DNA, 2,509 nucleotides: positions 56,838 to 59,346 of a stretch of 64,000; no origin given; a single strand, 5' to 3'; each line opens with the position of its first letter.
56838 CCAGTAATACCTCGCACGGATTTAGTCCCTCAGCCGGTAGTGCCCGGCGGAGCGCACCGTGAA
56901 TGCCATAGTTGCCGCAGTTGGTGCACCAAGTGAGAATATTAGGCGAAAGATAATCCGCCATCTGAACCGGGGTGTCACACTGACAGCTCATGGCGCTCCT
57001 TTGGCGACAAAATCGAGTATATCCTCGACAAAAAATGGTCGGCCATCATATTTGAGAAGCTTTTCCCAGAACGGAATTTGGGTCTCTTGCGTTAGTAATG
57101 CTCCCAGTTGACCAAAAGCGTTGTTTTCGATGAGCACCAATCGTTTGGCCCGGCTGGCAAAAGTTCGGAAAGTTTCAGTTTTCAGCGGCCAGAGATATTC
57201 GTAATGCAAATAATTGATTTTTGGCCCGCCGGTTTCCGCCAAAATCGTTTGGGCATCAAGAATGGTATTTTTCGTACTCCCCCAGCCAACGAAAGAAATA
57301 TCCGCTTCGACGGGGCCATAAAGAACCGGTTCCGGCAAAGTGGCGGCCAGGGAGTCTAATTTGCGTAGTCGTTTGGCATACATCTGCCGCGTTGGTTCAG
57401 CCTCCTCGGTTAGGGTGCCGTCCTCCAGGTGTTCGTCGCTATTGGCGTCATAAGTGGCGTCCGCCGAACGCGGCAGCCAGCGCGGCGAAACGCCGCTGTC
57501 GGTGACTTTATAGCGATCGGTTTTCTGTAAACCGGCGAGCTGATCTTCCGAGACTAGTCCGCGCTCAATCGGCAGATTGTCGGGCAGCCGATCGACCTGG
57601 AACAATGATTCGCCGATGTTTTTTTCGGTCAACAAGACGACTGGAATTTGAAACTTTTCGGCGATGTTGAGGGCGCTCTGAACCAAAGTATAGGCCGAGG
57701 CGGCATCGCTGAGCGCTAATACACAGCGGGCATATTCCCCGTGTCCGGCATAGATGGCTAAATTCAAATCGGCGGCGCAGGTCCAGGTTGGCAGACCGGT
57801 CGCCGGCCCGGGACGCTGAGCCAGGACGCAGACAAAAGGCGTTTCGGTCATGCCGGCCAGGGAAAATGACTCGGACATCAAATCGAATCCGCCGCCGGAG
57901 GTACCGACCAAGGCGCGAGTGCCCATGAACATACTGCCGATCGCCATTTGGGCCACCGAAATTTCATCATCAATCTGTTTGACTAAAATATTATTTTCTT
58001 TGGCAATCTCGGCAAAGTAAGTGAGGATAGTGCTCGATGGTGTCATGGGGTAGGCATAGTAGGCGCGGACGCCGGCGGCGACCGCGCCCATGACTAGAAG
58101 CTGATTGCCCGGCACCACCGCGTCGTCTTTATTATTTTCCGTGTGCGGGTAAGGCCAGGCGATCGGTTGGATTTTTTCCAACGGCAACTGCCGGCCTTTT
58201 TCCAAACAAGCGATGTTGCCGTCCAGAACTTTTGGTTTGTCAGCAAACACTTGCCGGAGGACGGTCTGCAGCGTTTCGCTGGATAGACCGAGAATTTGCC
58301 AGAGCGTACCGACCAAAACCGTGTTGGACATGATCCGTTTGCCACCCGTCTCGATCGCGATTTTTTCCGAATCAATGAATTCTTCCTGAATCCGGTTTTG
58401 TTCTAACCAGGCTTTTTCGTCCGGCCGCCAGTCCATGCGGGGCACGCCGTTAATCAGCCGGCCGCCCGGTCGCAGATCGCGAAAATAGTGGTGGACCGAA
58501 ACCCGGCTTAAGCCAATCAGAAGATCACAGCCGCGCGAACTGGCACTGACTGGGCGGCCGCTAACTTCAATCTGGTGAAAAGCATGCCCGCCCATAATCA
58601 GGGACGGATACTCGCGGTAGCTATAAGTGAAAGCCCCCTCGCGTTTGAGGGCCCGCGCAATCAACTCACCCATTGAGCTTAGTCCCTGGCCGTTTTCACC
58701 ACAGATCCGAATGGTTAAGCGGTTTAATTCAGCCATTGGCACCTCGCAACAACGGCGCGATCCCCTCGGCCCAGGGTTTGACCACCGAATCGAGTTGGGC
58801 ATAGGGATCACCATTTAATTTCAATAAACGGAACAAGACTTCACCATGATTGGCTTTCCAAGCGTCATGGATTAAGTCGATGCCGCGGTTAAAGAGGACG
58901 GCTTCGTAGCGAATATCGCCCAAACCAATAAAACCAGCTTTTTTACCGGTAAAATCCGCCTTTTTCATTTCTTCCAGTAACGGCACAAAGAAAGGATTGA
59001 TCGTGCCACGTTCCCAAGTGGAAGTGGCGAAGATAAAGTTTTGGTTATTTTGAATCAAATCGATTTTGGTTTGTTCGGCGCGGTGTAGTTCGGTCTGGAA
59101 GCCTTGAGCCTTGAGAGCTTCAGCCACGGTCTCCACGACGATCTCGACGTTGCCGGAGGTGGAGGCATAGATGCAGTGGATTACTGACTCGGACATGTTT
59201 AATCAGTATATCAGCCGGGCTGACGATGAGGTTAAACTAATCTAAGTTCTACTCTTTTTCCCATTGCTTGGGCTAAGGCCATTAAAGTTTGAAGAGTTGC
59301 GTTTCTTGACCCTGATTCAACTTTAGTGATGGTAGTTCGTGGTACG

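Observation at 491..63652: About two dozen genes have a -10 box only 6-9 nt from the ATG, suggesting widespread leaderless mRNAs alongside a minority of SD-led genes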

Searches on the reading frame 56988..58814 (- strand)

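Call 17: search_protein_families(library=ncbifam, proteins=[window:56988-58814:-])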
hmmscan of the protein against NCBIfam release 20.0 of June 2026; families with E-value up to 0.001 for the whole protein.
window:56988-58814:- (608 aa): 21 families
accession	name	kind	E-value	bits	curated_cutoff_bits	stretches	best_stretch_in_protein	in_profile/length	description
TIGR03710.1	OAFO_sf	subfamily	7.9e-153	510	482.75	1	33-601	2-559/561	2-oxoacid:acceptor oxidoreductase subunit alpha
NF041170.1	Oxoac_fdxalpha_Archa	equivalog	4.5e-108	362.3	800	2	149-603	157-619/636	2-oxoacid:ferredoxin oxidoreductase subunit alpha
NF006412.0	PRK08659.1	equivalog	1.3e-54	185.9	411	1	232-605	6-375/378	2-oxoacid:acceptor oxidoreductase subunit alpha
NF007206.0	PRK09627.1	equivalog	4.1e-43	147.7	579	1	233-601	5-370/375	2-oxoglutarate synthase subunit alpha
NF005507.0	PRK07119.1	subfamily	1.5e-33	116.1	399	1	232-407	5-180/352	3-methyl-2-oxobutanoate dehydrogenase subunit VorB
NF006232.0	PRK08366.1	equivalog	9.1e-14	50.9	646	1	230-400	6-172/394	2-ketoisovalerate ferredoxin oxidoreductase subunit alpha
TIGR03336.1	IOR_alpha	equivalog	3.4e-12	45.5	650.9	1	236-399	7-164/595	indolepyruvate ferredoxin oxidoreductase subunit alpha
NF040682.1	PorA_Arch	equivalog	1.3e-09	37.4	550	1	233-334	5-108/387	pyruvate synthase subunit PorA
NF005324.0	PRK06853.1-4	equivalog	7.5e-08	32.5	222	1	34-213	4-191/196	indolepyruvate oxidoreductase subunit beta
NF006233.0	PRK08367.1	equivalog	4.3e-07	29.1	625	0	233-334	6-109/394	pyruvate ferredoxin oxidoreductase subunit alpha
NF005322.0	PRK06853.1-2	equivalog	1.9e-06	27.8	237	1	96-210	71-192/197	indolepyruvate oxidoreductase subunit beta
TIGR02175.1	PorC_KorC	subfamily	4.4e-06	26.6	81.1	1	34-207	3-171/177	2-oxoacid:acceptor oxidoreductase, gamma subunit, pyruvate/2-ketoisovalerate family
NF006321.0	PRK08534.1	equivalog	2.5e-05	24.1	225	1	34-206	3-172/181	pyruvate ferredoxin oxidoreductase subunit gamma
NF007201.0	PRK09622.1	equivalog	2.6e-05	23.3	590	1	247-394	26-169/405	2-oxoacid:ferredoxin oxidoreductase subunit alpha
NF005323.0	PRK06853.1-3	equivalog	2.7e-05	24.2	238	1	143-209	130-193/197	indolepyruvate oxidoreductase subunit beta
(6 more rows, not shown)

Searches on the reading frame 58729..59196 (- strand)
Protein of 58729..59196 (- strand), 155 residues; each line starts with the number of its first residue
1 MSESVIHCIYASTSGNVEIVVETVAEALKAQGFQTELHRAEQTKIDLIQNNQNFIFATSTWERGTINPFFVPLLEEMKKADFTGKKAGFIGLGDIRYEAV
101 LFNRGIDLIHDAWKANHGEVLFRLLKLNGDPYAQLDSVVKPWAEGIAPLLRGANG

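Call 42: search_protein_families(library=pfam, proteins=[window:58729-59196:-], max_evalue=0.01)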
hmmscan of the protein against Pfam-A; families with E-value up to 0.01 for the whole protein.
window:58729-59196:- (155 aa): 1 family
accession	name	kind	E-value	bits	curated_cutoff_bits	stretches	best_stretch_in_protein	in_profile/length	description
PF00258.30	Flavodoxin_1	-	2.1e-16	60.8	25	1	9-142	2-143/143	Flavodoxin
